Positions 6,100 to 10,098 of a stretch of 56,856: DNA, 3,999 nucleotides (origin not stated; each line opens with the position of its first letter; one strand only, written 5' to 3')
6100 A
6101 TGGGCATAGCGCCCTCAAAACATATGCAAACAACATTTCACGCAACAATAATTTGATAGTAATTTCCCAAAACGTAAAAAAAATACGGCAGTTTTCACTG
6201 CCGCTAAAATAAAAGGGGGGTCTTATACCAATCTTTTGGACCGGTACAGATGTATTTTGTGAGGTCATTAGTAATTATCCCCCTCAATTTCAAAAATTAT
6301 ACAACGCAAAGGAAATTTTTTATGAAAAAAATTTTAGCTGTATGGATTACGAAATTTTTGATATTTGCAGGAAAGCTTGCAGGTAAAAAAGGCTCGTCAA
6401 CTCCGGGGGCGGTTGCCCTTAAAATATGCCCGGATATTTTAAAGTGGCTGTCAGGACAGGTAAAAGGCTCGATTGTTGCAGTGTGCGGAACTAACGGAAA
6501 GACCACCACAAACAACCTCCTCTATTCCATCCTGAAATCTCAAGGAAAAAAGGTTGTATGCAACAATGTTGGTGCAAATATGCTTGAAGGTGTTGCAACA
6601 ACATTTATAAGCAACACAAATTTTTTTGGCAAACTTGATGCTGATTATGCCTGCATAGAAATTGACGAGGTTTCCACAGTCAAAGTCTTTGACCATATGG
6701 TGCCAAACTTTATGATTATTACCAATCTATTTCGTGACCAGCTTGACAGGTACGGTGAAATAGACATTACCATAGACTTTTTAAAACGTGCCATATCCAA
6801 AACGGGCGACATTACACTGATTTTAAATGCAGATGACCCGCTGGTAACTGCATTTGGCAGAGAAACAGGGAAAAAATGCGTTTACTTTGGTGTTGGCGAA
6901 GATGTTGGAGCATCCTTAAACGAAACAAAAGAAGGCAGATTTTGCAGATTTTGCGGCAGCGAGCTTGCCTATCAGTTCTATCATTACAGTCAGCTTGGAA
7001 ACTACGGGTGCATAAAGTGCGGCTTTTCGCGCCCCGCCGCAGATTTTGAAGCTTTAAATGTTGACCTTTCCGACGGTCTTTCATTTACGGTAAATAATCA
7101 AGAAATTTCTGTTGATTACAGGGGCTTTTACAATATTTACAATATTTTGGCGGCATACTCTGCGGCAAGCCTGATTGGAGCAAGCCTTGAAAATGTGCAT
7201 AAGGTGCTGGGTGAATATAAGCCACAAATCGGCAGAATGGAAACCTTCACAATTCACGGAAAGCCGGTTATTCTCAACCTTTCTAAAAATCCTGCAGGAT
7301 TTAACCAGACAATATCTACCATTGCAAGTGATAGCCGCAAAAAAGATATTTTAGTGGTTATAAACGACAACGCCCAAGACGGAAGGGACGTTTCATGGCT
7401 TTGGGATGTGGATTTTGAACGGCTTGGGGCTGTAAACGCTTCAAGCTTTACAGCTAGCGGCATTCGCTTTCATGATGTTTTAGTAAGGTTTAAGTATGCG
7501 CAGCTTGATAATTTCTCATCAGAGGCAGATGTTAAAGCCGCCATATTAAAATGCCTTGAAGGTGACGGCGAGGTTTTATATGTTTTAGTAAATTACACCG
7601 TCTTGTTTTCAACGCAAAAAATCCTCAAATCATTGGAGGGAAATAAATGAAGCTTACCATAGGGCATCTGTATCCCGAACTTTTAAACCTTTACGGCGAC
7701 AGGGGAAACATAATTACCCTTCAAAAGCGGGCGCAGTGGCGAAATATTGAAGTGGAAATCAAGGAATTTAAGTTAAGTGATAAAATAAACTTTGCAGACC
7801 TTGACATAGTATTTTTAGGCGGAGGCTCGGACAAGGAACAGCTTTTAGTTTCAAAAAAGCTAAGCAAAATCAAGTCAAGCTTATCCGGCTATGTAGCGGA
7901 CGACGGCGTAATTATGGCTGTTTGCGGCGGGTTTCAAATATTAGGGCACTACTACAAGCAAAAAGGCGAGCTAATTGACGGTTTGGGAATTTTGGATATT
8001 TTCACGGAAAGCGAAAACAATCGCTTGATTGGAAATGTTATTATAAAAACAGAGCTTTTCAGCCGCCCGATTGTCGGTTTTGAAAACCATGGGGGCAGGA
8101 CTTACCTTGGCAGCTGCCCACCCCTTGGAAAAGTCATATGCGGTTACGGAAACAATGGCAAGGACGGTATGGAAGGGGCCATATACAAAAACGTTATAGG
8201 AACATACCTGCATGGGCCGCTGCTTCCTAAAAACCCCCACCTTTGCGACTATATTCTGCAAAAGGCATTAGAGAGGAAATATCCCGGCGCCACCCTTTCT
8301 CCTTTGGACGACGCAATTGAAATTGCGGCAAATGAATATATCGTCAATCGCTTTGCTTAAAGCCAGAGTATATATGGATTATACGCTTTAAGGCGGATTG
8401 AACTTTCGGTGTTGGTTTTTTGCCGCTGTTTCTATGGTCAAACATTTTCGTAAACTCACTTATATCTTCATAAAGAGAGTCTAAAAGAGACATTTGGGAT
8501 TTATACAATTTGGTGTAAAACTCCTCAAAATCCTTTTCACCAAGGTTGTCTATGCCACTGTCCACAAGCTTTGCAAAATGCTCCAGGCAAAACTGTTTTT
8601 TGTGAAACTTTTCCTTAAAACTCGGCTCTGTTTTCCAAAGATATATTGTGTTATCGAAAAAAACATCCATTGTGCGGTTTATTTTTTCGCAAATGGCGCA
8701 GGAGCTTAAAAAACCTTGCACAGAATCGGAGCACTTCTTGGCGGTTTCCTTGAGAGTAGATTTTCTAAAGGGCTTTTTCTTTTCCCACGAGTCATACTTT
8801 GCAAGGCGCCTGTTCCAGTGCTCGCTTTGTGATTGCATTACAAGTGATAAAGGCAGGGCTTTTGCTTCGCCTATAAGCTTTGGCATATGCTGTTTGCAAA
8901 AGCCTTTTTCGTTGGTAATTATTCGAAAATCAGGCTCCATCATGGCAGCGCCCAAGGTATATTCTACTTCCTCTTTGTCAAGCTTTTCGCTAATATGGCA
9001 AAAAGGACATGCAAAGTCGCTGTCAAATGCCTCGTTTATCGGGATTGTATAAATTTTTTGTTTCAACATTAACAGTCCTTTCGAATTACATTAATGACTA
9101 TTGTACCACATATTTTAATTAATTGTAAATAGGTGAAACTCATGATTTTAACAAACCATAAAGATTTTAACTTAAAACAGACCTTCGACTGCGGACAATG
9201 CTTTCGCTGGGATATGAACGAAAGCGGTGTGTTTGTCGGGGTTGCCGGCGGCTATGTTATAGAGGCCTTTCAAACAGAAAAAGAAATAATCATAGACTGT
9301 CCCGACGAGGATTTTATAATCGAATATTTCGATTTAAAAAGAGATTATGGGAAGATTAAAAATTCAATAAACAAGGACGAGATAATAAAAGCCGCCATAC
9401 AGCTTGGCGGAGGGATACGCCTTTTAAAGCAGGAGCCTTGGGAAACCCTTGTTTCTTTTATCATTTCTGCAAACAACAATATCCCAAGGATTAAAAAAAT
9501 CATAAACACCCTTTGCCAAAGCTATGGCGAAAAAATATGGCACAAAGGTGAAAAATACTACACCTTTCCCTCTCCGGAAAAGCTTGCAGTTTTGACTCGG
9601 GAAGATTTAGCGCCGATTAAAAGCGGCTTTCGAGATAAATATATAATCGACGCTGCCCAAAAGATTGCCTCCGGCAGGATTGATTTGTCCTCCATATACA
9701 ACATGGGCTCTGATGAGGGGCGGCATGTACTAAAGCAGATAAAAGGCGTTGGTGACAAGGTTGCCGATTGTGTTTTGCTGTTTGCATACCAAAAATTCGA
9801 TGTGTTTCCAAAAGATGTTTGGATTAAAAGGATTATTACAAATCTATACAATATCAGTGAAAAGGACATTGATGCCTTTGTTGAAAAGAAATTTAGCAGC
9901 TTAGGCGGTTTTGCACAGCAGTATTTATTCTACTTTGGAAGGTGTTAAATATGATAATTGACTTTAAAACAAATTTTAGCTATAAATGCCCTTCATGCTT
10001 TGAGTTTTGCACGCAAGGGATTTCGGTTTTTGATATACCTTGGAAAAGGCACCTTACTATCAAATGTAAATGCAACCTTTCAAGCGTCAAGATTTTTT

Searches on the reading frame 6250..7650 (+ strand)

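Call 52: search_protein_families(library=pfam, proteins=[window:6250-7650:+], max_evalue=0.00001)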
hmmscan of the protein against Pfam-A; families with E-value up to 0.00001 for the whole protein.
window:6250-7650:+ (466 aa): 2 families
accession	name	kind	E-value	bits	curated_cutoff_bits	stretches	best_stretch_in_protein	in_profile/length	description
PF08353.15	MurT_C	-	3.9e-32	110.9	25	1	344-451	1-109/110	MurT ligase C-terminal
PF08245.18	Mur_ligase_M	-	1.6e-16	61.3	24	1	78-230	1-166/200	Mur ligase middle domain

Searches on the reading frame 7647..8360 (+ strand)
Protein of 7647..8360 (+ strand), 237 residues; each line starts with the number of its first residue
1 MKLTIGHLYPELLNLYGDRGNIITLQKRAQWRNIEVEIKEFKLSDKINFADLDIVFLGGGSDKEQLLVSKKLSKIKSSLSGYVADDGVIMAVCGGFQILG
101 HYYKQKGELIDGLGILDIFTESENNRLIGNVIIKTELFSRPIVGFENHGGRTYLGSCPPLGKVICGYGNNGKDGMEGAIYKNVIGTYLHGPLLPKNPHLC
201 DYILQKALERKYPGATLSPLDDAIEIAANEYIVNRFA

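Call 52: search_protein_families(library=pfam, proteins=[window:7647-8360:+], max_evalue=0.00001)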
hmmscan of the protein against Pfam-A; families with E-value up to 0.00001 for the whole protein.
window:7647-8360:+ (237 aa): 1 family
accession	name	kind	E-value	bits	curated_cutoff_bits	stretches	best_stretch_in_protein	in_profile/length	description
PF07685.20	GATase_3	-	1.6e-41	142.6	27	1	4-196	1-195/196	CobB/CobQ-like glutamine amidotransferase domain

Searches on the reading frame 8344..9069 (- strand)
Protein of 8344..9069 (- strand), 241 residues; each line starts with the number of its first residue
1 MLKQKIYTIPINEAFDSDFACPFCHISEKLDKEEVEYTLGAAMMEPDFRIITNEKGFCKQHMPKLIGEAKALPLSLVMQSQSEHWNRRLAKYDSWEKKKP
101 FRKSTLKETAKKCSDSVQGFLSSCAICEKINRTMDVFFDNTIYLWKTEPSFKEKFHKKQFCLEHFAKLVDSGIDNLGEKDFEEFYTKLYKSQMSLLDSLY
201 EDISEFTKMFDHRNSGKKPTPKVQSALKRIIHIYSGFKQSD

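Call 52: search_protein_families(library=pfam, proteins=[window:8344-9069:-], max_evalue=0.00001)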
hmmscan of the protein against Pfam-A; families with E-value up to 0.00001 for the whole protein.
window:8344-9069:- (241 aa): 1 family
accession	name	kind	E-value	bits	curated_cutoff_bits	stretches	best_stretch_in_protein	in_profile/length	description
PF19538.4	DUF6062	-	2.5e-62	210.9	27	1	3-237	2-239/243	Family of unknown function (DUF6062)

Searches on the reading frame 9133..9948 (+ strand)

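Call 52: search_protein_families(library=pfam, proteins=[window:9133-9948:+], max_evalue=0.00001)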
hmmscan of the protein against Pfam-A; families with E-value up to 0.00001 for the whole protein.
window:9133-9948:+ (271 aa): 2 families
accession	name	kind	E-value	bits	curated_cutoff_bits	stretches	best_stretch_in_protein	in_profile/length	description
PF07934.18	OGG_N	-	6.6e-24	84.8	23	1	5-106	2-115/115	8-oxoguanine DNA glycosylase, N-terminal domain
PF00730.31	HhH-GPD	-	1.2e-12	48.6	26.2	1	107-255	1-103/108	HhH-GPD superfamily base excision DNA repair protein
